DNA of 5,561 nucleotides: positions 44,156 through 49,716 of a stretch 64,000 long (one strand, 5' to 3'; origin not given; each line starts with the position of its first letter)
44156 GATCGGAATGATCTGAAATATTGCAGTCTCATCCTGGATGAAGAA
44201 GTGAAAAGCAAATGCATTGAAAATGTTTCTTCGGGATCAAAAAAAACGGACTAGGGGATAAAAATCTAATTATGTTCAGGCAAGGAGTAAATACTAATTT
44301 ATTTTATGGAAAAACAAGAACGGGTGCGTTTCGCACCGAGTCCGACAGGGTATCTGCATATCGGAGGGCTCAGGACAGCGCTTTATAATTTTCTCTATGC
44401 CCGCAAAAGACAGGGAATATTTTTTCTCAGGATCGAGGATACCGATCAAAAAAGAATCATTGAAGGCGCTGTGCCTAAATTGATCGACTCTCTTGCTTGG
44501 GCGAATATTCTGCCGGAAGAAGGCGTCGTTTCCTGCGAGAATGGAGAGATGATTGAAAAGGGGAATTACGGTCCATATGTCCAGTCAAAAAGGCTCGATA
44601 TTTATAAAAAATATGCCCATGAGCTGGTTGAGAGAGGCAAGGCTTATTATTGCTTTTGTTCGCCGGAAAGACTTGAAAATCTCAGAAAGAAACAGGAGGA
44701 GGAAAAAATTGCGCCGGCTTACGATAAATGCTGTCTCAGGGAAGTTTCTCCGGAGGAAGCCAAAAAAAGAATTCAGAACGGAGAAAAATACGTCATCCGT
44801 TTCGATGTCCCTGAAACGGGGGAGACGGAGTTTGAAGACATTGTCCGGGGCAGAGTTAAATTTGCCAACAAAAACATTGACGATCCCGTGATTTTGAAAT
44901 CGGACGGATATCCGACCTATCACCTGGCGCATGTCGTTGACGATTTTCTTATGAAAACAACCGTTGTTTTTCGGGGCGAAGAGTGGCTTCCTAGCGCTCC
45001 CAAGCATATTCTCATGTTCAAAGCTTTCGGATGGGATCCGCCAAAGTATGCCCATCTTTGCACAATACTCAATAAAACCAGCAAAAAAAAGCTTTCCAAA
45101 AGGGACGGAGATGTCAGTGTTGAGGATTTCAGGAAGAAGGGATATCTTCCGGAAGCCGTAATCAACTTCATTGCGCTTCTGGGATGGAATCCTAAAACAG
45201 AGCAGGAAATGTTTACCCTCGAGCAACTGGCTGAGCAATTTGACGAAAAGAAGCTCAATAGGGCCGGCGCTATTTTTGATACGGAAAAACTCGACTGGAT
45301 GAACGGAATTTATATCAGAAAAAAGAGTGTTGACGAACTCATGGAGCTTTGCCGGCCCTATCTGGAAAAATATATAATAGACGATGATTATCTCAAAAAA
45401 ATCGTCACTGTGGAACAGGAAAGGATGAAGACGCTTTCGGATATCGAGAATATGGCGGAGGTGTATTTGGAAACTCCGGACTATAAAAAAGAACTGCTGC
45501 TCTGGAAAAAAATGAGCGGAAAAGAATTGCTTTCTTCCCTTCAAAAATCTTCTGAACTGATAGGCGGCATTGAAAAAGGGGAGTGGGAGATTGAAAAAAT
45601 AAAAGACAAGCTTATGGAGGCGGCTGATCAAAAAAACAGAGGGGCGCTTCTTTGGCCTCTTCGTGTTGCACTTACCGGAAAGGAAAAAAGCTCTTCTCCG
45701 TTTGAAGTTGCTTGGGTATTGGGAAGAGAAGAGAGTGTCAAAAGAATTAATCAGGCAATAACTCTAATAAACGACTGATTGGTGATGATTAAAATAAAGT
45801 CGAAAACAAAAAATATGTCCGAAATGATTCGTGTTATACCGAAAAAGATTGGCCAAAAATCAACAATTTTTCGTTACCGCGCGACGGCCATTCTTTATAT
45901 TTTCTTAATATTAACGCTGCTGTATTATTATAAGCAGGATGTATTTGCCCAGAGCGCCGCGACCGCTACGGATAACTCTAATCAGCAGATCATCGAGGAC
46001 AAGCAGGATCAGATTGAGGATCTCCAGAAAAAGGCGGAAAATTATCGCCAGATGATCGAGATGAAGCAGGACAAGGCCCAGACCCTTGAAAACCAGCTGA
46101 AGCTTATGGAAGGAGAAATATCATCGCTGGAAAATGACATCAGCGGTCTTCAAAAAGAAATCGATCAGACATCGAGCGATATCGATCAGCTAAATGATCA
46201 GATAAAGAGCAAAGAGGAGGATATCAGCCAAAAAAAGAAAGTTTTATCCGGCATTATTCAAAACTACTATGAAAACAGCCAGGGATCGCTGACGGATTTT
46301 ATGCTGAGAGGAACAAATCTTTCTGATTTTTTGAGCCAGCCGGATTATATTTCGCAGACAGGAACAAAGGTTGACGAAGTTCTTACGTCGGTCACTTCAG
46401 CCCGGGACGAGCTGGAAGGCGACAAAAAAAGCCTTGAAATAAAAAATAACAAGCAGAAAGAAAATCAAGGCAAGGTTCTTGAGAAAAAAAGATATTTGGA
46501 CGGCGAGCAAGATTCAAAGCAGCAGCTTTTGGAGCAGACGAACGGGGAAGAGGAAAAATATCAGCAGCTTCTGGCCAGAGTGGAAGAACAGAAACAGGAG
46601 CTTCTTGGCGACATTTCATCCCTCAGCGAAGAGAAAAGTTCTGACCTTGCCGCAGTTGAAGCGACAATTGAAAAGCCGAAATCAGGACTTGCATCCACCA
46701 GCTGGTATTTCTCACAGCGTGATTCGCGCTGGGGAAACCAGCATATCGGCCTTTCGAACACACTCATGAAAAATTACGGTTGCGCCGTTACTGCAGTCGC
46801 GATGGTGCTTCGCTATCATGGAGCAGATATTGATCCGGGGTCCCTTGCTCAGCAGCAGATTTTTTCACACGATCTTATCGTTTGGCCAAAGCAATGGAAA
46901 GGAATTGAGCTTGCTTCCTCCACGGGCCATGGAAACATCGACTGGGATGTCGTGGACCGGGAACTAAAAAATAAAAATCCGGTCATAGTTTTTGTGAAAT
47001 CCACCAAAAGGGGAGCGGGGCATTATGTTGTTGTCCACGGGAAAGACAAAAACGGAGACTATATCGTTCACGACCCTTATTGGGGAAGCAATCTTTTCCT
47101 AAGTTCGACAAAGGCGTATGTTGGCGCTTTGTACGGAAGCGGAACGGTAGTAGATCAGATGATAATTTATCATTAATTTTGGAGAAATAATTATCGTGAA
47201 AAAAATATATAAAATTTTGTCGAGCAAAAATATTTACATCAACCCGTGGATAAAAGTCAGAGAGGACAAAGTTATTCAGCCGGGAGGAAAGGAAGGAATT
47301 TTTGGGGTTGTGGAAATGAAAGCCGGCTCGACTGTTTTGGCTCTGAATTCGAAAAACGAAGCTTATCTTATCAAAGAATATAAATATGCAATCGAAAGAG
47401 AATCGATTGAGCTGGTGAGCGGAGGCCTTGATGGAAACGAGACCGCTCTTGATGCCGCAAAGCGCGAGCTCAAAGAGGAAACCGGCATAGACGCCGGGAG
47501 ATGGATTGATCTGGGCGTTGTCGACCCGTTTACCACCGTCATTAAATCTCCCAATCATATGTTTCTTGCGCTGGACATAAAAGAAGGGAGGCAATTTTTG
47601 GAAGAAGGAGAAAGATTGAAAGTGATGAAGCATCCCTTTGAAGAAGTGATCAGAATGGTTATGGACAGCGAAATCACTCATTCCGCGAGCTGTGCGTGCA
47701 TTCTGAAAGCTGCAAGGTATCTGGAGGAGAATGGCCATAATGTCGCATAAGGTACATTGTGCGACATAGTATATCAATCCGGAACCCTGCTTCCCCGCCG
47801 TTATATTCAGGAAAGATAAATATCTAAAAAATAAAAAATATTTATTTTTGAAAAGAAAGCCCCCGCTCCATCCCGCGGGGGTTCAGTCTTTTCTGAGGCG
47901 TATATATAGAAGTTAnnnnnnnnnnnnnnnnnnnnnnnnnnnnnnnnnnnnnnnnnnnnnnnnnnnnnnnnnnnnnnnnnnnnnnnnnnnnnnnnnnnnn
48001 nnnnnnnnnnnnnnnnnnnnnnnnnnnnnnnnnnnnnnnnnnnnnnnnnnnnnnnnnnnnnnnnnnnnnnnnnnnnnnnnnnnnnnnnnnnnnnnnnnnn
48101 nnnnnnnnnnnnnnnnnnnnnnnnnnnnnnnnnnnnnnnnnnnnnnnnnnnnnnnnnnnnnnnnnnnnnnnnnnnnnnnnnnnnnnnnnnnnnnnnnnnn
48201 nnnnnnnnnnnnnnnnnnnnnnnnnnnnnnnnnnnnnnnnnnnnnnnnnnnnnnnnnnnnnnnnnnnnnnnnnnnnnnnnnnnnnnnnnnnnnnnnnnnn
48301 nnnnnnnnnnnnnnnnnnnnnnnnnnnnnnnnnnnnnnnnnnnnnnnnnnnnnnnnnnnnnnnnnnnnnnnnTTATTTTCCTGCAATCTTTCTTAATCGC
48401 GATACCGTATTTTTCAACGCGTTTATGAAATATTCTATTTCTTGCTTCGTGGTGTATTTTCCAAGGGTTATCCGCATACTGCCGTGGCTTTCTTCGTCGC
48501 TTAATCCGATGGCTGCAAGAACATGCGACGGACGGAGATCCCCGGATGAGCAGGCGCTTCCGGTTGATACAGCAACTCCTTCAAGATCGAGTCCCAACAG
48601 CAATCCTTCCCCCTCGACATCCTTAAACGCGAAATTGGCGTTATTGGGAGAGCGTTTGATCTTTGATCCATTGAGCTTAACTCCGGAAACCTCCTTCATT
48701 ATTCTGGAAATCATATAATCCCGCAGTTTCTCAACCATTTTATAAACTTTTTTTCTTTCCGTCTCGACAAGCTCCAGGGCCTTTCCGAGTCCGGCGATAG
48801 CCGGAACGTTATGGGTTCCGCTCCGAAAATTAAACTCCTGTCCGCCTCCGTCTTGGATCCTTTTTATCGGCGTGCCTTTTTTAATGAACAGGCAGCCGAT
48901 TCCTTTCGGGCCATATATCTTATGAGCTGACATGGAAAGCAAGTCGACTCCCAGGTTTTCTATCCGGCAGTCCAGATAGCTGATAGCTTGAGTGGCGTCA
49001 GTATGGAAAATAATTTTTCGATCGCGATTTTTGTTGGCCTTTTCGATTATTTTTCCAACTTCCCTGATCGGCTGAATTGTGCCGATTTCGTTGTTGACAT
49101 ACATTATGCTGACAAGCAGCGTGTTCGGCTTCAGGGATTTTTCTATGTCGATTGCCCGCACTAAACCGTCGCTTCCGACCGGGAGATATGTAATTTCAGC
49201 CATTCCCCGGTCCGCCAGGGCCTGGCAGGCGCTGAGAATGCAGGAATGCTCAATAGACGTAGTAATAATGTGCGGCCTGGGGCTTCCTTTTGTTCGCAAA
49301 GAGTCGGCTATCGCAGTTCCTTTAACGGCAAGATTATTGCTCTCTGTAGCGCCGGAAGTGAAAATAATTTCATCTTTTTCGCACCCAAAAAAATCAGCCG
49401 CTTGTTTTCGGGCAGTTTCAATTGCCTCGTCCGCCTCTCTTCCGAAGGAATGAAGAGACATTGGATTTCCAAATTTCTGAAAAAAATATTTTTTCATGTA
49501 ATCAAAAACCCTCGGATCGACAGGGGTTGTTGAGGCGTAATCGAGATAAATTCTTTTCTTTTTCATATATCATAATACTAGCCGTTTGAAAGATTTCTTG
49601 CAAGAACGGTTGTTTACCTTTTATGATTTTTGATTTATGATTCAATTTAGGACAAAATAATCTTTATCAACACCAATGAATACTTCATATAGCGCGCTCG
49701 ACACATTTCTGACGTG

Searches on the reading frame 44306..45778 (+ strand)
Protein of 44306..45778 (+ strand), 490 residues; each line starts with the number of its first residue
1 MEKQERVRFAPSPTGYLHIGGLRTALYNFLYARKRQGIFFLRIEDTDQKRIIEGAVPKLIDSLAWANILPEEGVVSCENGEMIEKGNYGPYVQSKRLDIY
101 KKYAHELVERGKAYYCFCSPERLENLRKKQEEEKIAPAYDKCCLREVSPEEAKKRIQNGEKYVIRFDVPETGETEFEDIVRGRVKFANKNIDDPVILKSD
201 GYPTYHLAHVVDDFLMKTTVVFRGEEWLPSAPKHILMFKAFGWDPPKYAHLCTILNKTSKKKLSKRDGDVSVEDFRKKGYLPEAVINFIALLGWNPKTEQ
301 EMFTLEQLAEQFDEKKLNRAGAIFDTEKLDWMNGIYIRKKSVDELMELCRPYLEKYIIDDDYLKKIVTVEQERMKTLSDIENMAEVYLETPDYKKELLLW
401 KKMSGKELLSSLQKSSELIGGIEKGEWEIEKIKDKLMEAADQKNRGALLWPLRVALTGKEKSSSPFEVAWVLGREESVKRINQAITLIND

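Call 12: search_protein_families(library=pfam, proteins=[window:44306-45778:+], max_evalue=0.0001)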
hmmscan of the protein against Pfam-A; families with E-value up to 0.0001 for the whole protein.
window:44306-45778:+ (490 aa): 2 families
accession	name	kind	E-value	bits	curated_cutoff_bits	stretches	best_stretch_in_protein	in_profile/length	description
PF00749.27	tRNA-synt_1c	-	3.6e-106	355.1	23.4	1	6-331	3-314/314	tRNA synthetases class I (E and Q), catalytic domain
PF19269.4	Anticodon_2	-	5.2e-27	95.4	23.6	1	344-485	1-141/141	Anticodon binding domain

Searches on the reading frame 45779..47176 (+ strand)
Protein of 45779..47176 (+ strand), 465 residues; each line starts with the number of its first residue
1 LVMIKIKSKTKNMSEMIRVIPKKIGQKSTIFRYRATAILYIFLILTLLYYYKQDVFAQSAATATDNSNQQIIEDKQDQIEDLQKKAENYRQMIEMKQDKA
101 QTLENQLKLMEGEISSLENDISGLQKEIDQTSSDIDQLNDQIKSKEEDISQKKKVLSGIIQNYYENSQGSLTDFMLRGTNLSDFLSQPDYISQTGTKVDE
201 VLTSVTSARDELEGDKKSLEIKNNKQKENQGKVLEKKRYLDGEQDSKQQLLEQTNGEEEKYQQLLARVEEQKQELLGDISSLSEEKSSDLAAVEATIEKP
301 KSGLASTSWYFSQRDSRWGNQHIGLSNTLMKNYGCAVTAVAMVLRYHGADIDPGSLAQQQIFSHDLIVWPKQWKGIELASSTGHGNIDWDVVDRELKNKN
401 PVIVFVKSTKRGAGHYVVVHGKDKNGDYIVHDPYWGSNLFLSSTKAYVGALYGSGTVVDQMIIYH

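Call 12: search_protein_families(library=pfam, proteins=[window:45779-47176:+], max_evalue=0.0001)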
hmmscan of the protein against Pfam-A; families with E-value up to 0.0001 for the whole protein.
window:45779-47176:+ (465 aa): 4 families
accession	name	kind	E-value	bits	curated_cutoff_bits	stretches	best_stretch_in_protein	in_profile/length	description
PF13529.12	Peptidase_C39_2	-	1.2e-14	55.6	24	1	312-434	7-143/143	Peptidase_C39 like family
PF03412.21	Peptidase_C39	-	3.5e-07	30.5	22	1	331-436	9-108/133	Peptidase C39 family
PF00261.25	Tropomyosin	-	2.3e-05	24.4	38.6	1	80-154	2-76/242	Tropomyosin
PF12072.13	RNase_Y_N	-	4.1e-05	23.5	32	1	36-157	5-123/201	RNase Y N-terminal region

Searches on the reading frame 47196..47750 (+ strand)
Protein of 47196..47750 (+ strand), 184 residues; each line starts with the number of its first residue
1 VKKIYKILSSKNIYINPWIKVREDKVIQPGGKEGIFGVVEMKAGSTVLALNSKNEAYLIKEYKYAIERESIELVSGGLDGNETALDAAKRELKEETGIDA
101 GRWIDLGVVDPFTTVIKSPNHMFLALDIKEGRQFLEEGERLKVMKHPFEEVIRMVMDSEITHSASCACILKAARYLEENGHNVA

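Call 12: search_protein_families(library=pfam, proteins=[window:47196-47750:+], max_evalue=0.0001)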
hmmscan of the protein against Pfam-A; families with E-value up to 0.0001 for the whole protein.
window:47196-47750:+ (184 aa): 1 family
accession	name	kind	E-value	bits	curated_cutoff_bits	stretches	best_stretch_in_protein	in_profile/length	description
PF00293.34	NUDIX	-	1.1e-10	42.1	21.1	1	46-151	7-118/134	NUDIX domain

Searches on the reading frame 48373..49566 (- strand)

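Call 12: search_protein_families(library=pfam, proteins=[window:48373-49566:-], max_evalue=0.0001)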
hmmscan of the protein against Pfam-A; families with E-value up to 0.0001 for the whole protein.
window:48373-49566:- (397 aa): 1 family
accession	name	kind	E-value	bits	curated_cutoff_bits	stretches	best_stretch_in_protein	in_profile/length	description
PF00266.25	Aminotran_5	-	3.5e-79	266.9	21.5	1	6-380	1-371/371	Aminotransferase class-V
